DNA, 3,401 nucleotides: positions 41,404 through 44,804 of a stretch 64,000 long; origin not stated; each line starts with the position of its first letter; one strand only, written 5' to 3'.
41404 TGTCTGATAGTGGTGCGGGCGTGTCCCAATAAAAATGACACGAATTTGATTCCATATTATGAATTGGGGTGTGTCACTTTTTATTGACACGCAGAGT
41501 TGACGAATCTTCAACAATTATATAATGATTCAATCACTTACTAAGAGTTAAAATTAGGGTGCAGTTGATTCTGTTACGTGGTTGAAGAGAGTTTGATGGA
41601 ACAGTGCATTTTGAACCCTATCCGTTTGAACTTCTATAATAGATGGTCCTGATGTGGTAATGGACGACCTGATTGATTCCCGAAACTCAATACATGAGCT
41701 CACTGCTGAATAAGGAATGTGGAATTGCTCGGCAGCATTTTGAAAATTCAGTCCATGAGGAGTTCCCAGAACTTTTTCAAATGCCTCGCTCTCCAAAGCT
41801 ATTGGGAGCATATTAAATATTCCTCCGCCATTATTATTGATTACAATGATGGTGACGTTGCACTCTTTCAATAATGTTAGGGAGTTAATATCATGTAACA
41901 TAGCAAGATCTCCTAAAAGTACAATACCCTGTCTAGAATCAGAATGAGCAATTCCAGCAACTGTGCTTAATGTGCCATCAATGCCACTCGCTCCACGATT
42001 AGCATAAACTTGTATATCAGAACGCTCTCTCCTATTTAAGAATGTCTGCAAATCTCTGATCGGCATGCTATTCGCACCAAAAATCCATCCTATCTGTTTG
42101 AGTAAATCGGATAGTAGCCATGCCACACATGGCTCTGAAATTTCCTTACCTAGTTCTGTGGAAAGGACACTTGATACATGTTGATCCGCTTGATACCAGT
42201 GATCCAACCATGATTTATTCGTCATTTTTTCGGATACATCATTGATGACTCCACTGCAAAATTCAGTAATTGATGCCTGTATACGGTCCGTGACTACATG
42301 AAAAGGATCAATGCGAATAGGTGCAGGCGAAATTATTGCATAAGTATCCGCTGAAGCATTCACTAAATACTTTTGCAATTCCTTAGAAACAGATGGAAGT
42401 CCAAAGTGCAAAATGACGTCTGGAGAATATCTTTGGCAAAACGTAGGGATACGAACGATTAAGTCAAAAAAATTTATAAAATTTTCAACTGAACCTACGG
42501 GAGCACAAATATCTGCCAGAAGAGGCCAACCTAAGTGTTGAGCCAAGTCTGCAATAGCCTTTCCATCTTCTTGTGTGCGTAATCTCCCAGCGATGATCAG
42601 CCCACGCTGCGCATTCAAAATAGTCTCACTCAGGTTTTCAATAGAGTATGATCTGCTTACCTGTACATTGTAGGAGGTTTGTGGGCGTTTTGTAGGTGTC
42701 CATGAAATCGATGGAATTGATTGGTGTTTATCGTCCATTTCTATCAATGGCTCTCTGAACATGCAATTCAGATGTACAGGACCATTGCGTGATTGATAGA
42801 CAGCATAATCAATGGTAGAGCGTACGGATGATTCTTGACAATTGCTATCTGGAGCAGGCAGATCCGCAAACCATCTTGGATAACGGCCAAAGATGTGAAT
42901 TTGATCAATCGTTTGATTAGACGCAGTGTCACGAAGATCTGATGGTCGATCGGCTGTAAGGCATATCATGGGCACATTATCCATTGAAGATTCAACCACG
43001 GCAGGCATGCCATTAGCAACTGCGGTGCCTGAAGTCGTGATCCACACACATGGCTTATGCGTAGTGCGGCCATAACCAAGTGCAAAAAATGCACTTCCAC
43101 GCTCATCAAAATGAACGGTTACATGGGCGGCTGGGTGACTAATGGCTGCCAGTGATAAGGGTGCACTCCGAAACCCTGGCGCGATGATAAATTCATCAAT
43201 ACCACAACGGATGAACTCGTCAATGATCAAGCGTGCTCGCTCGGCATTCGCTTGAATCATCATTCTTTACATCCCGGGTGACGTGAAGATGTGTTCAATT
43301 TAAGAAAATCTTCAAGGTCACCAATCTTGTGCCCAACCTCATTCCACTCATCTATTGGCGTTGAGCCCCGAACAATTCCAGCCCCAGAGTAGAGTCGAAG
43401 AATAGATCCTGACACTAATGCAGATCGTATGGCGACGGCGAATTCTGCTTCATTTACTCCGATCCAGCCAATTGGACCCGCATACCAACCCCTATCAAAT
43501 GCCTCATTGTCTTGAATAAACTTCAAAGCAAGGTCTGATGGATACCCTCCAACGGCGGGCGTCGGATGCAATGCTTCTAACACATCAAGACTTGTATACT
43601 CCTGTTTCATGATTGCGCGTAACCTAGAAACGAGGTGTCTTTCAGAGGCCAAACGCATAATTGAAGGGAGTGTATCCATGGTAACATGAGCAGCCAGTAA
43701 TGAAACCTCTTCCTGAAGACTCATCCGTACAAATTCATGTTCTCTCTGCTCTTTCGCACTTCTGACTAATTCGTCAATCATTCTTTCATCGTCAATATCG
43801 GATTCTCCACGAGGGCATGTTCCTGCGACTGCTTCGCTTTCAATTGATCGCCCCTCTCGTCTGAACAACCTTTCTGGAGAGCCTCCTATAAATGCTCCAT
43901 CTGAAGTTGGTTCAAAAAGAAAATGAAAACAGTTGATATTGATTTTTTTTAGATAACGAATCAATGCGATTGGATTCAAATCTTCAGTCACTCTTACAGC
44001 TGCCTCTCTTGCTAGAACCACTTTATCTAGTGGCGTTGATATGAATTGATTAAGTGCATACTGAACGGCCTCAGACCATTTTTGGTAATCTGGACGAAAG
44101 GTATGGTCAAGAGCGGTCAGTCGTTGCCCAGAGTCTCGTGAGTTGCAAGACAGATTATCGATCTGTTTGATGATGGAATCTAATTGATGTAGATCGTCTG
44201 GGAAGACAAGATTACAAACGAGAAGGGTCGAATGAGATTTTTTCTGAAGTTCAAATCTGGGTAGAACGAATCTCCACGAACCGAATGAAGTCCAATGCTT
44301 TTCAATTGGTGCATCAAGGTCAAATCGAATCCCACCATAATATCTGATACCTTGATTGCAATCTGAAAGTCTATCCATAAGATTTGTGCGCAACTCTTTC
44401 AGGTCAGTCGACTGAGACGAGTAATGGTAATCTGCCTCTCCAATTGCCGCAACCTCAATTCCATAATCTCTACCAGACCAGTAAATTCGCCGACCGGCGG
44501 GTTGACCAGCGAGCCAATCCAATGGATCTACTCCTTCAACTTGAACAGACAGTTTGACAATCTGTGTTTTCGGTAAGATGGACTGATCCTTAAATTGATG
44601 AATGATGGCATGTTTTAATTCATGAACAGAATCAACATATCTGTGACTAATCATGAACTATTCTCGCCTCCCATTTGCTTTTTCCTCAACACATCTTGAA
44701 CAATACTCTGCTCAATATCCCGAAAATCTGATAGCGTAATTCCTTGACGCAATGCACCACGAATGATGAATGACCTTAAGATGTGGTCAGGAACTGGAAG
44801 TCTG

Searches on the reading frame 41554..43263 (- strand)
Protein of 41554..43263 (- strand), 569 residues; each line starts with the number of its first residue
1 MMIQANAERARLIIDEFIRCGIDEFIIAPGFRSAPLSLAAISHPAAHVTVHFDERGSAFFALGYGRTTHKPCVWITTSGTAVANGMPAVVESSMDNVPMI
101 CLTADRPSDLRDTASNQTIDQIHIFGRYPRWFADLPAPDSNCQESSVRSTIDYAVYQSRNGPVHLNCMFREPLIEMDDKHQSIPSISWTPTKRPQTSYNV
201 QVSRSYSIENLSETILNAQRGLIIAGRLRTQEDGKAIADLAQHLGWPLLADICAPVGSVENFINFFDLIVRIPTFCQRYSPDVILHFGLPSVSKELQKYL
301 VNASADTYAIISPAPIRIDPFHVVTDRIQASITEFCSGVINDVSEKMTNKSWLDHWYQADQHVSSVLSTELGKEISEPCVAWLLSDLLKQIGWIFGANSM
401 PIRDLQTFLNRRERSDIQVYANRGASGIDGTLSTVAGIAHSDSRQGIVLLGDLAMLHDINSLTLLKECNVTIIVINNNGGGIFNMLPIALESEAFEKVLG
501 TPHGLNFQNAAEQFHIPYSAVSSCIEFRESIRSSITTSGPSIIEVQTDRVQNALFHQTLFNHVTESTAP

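Call 11: search_protein_families(library=ncbifam, proteins=[window:41554-43263:-])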
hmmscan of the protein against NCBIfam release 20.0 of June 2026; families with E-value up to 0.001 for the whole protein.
window:41554-43263:- (569 aa): 40 families (the best 25 are shown)
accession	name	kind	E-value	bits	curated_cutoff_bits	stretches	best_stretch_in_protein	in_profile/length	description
TIGR00173.1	menD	equivalog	3.1e-130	435.3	244.2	1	10-440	3-434/435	2-succinyl-5-enolpyruvyl-6-hydroxy-3-cyclohexene-1-carboxylic-acid synthase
NF006052.0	PRK08199.1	subfamily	2.5e-18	65.7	539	1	6-248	7-235/559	thiamine pyrophosphate protein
NF005712.0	PRK07524.1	subfamily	3.6e-17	62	500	2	28-253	24-236/536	5-guanidino-2-oxopentanoate decarboxylase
NF006187.0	PRK08322.1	equivalog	6.9e-17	61.1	509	1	47-250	41-230/548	acetolactate synthase large subunit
NF006378.0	PRK08617.1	equivalog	8.1e-15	54.1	510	1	4-248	5-235/556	acetolactate synthase AlsS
NF006016.1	PRK08155.1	equivalog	1.5e-14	53.4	870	1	10-121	6-117/554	acetolactate synthase large subunit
NF006524.0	PRK08978.1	equivalog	2.7e-14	52.3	738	1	10-122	4-115/548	acetolactate synthase 2 catalytic subunit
NF005470.0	PRK07064.1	equivalog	2.8e-14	53.1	495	1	53-550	51-532/552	thiamine pyrophosphate-binding protein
NF004919.0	PRK06276.1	equivalog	3.5e-13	48.7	866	1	14-227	8-212/582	acetolactate synthase large subunit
NF006122.0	PRK08266.1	subfamily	4.9e-13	48.4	571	1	11-250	8-236/543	hypothetical protein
TIGR00118.1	acolac_lg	equivalog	4.8e-12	45.1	538.35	1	10-227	4-209/557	biosynthetic-type acetolactate synthase large subunit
TIGR02418.1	acolac_catab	equivalog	9.6e-12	44.1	551.1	1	10-248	2-226/539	acetolactate synthase AlsS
NF005651.0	PRK07418.1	subfamily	1.1e-10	40.3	942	1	46-120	62-135/617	acetolactate synthase large subunit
NF006581.0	PRK09107.1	equivalog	2.2e-10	39.5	974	1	9-124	13-128/595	acetolactate synthase 3 large subunit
NF004772.0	PRK06112.1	subfamily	5e-10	38.3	673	1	36-248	41-244/578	acetolactate synthase catalytic subunit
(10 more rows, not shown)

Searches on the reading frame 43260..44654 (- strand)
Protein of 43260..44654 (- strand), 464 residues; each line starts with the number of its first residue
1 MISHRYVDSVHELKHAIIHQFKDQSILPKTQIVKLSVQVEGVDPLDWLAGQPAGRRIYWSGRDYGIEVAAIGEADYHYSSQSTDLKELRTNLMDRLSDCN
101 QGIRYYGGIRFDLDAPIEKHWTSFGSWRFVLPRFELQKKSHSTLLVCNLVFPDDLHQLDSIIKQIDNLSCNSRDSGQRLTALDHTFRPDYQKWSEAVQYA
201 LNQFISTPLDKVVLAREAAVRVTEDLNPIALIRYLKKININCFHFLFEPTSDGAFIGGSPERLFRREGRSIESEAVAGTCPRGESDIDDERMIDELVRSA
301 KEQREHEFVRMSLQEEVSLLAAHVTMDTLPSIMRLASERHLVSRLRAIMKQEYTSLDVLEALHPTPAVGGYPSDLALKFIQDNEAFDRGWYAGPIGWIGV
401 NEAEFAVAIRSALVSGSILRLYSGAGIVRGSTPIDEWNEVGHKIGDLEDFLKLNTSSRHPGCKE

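Call 11: search_protein_families(library=ncbifam, proteins=[window:43260-44654:-])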
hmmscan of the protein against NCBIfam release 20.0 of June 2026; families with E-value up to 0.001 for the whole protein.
window:43260-44654:- (464 aa): 26 families (the best 25 are shown)
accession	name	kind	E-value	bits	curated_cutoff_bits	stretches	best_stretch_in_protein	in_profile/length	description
TIGR00543.1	isochor_syn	subfamily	3.1e-97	326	224.75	1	104-448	2-346/349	isochorismate synthase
NF005459.0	PRK07054.1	equivalog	7.3e-80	269.3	475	1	24-453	20-458/476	isochorismate synthase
NF011588.0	PRK15012.1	equivalog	2.1e-64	218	488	1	28-452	23-429/431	isochorismate synthase MenF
NF005380.0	PRK06923.1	equivalog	1.2e-51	176.2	486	1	176-454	107-392/399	isochorismate synthase DhbC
TIGR01820.1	TrpE-arch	equivalog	6.4e-48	164.2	512.05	1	141-445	144-442/449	anthranilate synthase component I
NF010089.0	PRK13574.1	equivalog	4e-41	141.4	527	1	176-447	145-414/421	anthranilate synthase component I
NF011591.0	PRK15016.1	equivalog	1.9e-39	135.8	624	1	162-447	98-384/391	isochorismate synthase EntC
TIGR00564.1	trpE_most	equivalog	7.3e-38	130.7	517.7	1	157-444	161-447/455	anthranilate synthase component I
TIGR01824.1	PabB-clade2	equivalog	1.8e-37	129.5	408.55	1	188-446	94-354/355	aminodeoxychorismate synthase, component I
NF006563.0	PRK09070.1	equivalog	8.9e-34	116.9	514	1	140-444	137-437/447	aminodeoxychorismate synthase component I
NF010087.0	PRK13572.1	equivalog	1e-30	106.8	580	1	146-445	132-425/435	anthranilate synthase component I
TIGR00553.1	pabB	equivalog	7.1e-29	101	328.4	1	220-443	100-325/329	aminodeoxychorismate synthase component I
NF010086.0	PRK13571.1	equivalog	3.8e-28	98.3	693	1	150-443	191-489/510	anthranilate synthase component I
NF004610.0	PRK05940.1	equivalog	5.5e-27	94.6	568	1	153-445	155-453/467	anthranilate synthase component I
TIGR03494.1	salicyl_syn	equivalog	1.2e-26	93.5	325.15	1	83-451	59-423/425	salicylate synthase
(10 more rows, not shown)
